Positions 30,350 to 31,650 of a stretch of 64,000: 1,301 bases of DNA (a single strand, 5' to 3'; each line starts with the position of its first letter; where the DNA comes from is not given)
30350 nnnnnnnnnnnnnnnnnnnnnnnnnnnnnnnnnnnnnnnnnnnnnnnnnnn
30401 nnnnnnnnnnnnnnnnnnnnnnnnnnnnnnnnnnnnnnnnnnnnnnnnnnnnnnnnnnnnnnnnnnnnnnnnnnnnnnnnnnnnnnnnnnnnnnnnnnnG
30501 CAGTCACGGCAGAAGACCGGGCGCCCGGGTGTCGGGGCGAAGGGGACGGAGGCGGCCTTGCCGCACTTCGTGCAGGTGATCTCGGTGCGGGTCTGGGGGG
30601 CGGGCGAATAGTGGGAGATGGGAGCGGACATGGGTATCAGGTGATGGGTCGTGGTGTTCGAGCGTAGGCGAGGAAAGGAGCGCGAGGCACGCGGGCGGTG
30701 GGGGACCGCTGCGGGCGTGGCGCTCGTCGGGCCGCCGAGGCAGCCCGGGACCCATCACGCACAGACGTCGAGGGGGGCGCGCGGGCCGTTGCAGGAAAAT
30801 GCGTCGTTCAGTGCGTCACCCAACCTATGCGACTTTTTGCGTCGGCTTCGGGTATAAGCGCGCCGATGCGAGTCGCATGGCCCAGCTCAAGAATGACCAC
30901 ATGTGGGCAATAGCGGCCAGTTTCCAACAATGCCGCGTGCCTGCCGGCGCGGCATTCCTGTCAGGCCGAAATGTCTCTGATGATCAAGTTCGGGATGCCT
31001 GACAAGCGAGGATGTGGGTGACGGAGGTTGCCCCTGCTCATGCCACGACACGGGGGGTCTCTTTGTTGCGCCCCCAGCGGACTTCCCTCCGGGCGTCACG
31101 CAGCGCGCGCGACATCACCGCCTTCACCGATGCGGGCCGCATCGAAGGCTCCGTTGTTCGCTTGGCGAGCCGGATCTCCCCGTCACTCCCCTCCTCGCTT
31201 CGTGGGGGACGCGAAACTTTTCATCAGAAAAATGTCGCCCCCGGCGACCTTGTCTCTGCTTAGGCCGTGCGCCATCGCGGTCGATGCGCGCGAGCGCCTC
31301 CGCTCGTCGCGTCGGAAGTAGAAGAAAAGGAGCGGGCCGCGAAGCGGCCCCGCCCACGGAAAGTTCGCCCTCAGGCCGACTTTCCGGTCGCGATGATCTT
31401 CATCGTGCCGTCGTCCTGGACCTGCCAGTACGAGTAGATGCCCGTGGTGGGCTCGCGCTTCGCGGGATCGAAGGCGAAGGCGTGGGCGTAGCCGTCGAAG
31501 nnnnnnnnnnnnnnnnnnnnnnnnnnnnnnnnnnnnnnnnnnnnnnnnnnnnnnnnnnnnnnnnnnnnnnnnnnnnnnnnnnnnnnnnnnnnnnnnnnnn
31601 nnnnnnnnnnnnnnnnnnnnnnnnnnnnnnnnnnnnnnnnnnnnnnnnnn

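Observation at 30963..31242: Second inverted pair of the same repeat forms an ORF-less unit of about 280 bp inside a 740-bp non-coding gap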

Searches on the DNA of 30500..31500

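Call 58: search_rna_families(source=window, start=30500, end=31500, threshold=evalue, max_evalue=5)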
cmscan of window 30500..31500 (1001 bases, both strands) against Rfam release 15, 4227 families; matches with E-value up to 5: 0.
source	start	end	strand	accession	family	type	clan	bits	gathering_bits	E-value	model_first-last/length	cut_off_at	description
